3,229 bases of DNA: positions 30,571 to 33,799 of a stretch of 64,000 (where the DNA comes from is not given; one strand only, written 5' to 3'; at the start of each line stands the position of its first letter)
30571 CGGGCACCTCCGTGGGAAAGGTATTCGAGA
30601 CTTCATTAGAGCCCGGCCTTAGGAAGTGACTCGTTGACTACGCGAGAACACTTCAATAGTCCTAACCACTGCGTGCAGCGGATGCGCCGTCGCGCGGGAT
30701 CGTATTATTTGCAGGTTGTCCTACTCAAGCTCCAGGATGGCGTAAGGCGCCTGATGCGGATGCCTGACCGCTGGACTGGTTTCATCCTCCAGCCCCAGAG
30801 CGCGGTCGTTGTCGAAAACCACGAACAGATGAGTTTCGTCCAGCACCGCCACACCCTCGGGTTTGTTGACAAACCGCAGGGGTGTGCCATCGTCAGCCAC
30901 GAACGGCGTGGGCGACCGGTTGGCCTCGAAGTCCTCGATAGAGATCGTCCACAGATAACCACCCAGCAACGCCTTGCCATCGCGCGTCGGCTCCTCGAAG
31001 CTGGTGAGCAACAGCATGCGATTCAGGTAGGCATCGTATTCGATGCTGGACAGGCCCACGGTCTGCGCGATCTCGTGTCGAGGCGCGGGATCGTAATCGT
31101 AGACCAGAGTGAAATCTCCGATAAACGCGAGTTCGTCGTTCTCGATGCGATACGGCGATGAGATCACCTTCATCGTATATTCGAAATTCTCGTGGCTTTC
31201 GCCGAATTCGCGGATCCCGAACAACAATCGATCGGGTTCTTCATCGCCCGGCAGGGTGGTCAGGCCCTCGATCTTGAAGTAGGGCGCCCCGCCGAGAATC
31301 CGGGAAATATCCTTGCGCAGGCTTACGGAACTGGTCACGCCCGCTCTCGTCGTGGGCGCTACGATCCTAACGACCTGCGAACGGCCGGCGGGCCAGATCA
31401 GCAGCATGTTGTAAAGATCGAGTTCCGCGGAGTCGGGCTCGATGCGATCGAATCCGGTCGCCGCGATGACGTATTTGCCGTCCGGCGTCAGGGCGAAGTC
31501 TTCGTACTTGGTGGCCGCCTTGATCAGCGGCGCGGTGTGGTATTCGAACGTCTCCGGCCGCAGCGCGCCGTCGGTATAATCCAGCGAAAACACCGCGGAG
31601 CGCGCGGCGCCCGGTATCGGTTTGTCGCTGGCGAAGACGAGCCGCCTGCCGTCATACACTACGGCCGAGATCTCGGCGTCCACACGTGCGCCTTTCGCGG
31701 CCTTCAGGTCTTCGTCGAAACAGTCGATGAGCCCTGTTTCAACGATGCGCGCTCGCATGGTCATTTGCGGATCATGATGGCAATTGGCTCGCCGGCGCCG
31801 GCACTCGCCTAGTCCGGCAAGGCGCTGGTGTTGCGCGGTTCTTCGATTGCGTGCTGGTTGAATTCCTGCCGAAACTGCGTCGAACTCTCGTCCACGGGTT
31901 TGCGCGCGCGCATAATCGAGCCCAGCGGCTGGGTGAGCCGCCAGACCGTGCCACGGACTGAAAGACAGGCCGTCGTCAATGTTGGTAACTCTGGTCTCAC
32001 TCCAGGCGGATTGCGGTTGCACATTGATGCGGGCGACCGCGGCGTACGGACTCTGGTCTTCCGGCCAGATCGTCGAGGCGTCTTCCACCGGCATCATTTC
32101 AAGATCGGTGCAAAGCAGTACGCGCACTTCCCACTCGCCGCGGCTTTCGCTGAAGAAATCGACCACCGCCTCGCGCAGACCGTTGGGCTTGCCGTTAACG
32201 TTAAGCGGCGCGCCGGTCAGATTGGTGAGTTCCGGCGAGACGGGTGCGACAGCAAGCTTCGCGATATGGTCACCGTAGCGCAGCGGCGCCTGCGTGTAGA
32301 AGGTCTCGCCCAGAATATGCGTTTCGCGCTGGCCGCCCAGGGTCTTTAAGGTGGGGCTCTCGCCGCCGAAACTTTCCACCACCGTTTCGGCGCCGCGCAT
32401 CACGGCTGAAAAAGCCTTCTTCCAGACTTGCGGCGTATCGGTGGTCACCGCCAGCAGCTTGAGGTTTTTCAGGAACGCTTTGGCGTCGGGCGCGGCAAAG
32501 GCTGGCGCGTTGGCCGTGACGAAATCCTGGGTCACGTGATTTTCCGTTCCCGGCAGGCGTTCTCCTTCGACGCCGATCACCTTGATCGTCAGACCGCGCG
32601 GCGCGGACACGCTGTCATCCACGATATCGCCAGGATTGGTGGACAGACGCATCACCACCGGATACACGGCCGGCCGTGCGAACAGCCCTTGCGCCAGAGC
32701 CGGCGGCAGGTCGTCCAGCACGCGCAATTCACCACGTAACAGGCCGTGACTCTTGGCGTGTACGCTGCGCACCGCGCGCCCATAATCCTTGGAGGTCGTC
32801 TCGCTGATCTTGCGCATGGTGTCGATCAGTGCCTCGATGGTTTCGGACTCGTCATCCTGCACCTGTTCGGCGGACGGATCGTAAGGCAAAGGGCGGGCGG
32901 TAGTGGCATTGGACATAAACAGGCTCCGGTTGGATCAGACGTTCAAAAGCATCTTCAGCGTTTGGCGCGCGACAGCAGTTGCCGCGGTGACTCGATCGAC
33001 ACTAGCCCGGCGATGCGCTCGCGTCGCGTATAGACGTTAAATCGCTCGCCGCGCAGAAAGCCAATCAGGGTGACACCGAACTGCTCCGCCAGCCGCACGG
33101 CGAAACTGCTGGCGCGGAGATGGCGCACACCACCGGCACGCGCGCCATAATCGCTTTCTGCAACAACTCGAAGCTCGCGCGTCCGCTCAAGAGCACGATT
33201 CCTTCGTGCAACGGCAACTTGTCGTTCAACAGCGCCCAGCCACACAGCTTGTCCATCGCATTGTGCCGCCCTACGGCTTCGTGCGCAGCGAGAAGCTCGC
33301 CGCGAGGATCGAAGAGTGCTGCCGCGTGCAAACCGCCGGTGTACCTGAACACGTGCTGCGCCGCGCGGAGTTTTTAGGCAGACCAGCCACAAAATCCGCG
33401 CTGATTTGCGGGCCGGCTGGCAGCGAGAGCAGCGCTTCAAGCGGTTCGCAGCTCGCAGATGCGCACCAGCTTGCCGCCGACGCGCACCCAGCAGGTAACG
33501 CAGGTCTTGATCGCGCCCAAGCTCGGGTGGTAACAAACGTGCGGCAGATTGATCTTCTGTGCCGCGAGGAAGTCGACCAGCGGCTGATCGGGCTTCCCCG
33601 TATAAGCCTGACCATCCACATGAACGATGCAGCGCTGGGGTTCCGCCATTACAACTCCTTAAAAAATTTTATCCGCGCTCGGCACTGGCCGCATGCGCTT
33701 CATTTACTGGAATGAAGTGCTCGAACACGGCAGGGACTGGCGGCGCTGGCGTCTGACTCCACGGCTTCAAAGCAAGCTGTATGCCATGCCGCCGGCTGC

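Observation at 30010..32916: Catalase-related (mini-catalase/AOS-like) heme protein paired with a phytase-like beta-propeller gene, beside a CCP and an arsR-like remnant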

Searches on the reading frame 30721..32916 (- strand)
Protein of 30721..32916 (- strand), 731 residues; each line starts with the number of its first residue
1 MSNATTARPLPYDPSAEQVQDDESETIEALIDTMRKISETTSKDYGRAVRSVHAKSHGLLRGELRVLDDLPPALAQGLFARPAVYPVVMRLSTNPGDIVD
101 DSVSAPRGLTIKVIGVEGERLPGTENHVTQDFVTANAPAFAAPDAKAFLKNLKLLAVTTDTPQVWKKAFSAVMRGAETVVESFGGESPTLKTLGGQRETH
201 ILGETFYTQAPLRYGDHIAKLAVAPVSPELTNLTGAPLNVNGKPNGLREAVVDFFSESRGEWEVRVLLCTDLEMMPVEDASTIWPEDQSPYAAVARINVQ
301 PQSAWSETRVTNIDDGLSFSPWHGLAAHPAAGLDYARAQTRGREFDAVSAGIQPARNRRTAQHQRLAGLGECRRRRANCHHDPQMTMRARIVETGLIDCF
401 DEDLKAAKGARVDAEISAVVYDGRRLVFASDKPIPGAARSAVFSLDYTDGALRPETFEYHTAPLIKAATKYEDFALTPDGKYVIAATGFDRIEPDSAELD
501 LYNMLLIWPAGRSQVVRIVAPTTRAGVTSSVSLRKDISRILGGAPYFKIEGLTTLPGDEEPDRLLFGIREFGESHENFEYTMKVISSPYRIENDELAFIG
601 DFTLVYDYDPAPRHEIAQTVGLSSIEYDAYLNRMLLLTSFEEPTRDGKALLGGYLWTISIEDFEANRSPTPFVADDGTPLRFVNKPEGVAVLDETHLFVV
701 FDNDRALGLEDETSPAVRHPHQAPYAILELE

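Call 3: search_protein_families(library=pfam, proteins=[window:30721-32916:-], max_evalue=0.01)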
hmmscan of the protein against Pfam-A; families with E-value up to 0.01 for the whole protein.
window:30721-32916:- (731 aa): 1 family
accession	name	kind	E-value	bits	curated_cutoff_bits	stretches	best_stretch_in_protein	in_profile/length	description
PF00199.24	Catalase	-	0.0079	15.8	25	0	50-150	45-136/383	Catalase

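Call 61: list_cluster_members(proteins=[window:30724-32916:-, window:28526-29950:-])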
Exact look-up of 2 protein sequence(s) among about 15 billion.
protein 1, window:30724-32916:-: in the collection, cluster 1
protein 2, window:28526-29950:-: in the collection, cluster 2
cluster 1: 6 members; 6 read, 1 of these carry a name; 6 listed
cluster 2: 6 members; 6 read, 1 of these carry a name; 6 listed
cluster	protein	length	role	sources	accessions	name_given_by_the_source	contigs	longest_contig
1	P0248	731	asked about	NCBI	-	-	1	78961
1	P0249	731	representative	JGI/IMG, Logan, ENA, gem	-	-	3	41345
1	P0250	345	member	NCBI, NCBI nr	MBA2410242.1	MAG: hypothetical protein H0V62_10930 [Gammaproteobacteria bacterium] | hypothetical protein [Gammaproteobacteria bacterium]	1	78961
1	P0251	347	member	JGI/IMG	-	-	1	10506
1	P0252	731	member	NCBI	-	-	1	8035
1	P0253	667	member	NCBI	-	-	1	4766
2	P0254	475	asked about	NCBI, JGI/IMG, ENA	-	-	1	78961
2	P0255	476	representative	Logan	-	-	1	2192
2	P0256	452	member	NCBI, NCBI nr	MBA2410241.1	MAG: cytochrome B6 [Gammaproteobacteria bacterium] | cytochrome B6 [Gammaproteobacteria bacterium]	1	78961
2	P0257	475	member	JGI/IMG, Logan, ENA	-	-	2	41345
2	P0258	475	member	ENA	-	-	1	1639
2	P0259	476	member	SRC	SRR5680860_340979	-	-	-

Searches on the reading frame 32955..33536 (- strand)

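Call 3: search_protein_families(library=pfam, proteins=[window:32955-33536:-], max_evalue=0.01)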
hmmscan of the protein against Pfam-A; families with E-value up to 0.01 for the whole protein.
window:32955-33536:- (193 aa): 1 family
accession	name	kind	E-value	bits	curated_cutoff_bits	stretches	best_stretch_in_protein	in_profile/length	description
PF02634.21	FdhD-NarQ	-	6.1e-09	36.4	27.2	1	143-175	204-236/237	FdhD/NarQ family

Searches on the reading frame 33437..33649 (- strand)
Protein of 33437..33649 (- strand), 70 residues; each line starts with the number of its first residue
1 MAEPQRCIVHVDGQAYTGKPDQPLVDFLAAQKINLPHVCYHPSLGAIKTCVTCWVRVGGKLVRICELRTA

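Call 3: search_protein_families(library=pfam, proteins=[window:33437-33649:-], max_evalue=0.01)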
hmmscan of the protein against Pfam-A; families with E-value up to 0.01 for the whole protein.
window:33437-33649:- (70 aa): 2 families
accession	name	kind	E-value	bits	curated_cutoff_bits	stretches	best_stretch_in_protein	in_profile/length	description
PF13510.11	Fer2_4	-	1.7e-09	38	22.8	1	9-65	6-67/82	2Fe-2S iron-sulfur cluster binding domain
PF00111.32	Fer2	-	0.00025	21.4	21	1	10-58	2-48/77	2Fe-2S iron-sulfur cluster binding domain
